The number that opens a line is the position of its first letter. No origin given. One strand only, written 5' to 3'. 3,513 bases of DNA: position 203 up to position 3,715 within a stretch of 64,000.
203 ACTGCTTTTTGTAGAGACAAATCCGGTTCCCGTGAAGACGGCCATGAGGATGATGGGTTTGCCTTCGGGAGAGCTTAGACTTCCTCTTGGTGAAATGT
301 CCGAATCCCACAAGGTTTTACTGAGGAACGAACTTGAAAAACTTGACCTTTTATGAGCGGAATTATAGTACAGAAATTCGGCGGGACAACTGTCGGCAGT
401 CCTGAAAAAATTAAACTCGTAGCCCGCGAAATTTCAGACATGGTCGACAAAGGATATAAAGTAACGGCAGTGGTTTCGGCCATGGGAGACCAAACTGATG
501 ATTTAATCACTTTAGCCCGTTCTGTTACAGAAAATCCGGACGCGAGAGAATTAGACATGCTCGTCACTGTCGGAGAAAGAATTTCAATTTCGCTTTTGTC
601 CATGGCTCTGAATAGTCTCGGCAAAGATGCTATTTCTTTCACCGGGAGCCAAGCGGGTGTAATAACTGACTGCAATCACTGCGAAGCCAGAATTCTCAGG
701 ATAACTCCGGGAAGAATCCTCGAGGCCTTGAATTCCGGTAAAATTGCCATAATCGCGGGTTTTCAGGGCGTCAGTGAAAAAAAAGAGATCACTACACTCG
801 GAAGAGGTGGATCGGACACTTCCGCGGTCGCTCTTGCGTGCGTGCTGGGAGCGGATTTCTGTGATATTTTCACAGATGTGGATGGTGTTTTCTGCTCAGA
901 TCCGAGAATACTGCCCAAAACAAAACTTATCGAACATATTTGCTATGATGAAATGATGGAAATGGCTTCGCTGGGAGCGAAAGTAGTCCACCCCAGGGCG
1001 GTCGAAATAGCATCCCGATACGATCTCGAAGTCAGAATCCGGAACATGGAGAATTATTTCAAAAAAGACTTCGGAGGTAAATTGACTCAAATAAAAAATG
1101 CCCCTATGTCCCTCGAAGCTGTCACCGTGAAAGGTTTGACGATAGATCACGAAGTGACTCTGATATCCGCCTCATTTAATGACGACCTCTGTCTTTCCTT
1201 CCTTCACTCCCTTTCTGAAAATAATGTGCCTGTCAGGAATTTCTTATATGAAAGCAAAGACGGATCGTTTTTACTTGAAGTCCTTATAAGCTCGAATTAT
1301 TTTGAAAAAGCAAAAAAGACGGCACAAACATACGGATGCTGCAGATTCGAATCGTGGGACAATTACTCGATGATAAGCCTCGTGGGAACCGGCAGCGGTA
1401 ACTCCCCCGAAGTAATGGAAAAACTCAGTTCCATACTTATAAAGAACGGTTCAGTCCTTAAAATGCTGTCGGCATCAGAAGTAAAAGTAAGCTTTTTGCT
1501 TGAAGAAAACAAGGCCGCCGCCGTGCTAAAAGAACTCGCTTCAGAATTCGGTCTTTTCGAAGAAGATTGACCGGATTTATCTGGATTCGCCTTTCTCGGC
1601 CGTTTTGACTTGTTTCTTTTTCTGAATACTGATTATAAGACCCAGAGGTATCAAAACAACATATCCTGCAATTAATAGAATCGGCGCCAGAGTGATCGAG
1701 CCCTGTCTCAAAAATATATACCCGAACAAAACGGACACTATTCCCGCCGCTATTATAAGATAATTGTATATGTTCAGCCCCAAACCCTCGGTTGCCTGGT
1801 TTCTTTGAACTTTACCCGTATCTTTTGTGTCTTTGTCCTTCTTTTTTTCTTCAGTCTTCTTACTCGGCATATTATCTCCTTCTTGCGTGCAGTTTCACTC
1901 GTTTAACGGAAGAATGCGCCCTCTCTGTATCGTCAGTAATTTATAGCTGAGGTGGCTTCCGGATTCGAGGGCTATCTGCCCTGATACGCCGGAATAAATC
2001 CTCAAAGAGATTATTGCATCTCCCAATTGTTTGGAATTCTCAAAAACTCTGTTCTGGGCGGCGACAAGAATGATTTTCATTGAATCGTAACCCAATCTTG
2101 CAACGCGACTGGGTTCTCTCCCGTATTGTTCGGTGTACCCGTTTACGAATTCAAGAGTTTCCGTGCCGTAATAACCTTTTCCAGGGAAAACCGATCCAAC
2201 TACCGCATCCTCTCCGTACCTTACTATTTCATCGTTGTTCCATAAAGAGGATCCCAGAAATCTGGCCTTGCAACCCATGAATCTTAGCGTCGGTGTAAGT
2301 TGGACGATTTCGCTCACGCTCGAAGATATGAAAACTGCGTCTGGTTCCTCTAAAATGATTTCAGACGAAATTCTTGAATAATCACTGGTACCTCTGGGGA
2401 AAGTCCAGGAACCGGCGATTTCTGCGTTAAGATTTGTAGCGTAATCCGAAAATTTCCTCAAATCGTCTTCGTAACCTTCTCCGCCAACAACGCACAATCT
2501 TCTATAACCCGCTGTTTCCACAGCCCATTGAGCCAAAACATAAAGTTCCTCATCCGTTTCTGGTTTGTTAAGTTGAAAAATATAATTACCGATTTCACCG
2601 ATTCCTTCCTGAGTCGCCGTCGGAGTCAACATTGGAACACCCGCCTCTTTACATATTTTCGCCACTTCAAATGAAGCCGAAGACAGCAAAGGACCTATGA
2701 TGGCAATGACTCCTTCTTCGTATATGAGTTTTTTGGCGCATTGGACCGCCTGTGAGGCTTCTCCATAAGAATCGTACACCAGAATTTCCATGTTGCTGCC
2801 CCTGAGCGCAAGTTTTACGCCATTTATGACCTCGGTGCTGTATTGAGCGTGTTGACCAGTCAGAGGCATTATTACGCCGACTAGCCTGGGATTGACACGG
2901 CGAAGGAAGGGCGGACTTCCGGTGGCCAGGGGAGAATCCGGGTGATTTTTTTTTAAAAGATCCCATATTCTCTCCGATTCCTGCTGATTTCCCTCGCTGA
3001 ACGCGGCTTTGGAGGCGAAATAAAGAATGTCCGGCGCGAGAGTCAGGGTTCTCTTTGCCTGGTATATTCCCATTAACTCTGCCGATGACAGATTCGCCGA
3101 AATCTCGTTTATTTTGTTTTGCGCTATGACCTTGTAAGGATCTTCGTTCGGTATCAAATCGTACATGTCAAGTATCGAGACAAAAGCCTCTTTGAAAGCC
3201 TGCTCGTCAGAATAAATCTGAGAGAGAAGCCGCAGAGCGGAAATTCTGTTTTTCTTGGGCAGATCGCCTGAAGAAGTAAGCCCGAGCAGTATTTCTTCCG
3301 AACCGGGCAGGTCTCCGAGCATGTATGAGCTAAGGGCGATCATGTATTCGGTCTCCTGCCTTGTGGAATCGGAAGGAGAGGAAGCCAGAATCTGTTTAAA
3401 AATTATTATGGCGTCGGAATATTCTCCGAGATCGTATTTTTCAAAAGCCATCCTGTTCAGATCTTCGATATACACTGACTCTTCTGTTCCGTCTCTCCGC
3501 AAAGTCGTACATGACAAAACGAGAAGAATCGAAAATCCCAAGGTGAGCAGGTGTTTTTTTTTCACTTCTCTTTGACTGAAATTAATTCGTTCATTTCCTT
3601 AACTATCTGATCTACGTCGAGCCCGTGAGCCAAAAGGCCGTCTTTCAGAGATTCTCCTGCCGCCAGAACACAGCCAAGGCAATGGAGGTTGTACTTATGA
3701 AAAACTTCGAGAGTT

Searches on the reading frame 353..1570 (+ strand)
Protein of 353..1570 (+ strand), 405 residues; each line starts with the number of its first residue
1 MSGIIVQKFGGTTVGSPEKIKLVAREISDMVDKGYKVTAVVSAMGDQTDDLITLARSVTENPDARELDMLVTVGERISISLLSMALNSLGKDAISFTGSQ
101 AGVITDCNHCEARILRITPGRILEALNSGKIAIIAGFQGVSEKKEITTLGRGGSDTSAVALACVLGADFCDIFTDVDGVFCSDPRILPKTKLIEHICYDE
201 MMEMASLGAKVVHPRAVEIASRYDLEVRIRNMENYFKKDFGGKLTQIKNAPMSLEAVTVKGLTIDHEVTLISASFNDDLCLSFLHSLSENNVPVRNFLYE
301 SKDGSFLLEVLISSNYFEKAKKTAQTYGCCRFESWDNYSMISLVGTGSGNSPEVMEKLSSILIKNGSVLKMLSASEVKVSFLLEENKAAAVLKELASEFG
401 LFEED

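Call 58: find_encoding_contigs(protein=window:353-1570:+, flank=10000, max_places=2)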
Protein window:353-1570:+ (405 aa): 1 contig read that carries it; 1 place shown.
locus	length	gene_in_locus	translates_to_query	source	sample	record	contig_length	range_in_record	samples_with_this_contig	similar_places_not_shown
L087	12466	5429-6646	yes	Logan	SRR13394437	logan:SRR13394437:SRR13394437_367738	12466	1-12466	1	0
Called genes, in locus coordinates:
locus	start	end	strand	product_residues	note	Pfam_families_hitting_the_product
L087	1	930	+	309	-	?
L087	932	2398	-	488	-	PF00749:tRNA-synt_1c, PF19269:Anticodon_2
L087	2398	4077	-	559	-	PF07837:FTCD_N, PF02971:FTCD, PF04961:FTCD_C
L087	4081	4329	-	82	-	-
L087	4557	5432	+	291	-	PF00701:DHDPS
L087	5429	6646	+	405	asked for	PF00696:AA_kinase, PF22468:ACT_9 (weak)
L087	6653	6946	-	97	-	-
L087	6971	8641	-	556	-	PF01094:ANF_receptor, PF13433:Peripla_BP_5, PF13458:Peripla_BP_6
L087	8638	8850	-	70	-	PF08984:DUF1858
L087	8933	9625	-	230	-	PF00730:HhH-GPD, PF00633:HHH (weak)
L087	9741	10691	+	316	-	PF04055:Radical_SAM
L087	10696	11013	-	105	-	-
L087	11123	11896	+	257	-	PF03372:Exo_endo_phos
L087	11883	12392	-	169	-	-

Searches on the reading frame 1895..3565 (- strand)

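Call 17: search_protein_families(library=pfam, proteins=[window:1895-3565:-], max_evalue=0.01)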
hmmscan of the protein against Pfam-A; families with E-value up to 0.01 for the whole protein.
window:1895-3565:- (556 aa): 4 families
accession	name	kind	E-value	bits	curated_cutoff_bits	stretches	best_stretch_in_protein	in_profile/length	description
PF13458.12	Peripla_BP_6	-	2.2e-31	110.2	31.7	1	229-529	4-318/343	Periplasmic binding protein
PF01094.35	ANF_receptor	-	1.3e-10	41.3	25.4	1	244-541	10-345/353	Receptor family ligand binding region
PF13433.12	Peripla_BP_5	-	1.4e-08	34.7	27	1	229-547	3-334/363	Periplasmic binding protein domain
PF04348.19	LppC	-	0.0033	16.5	28.8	1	221-296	213-290/563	LppC putative lipoprotein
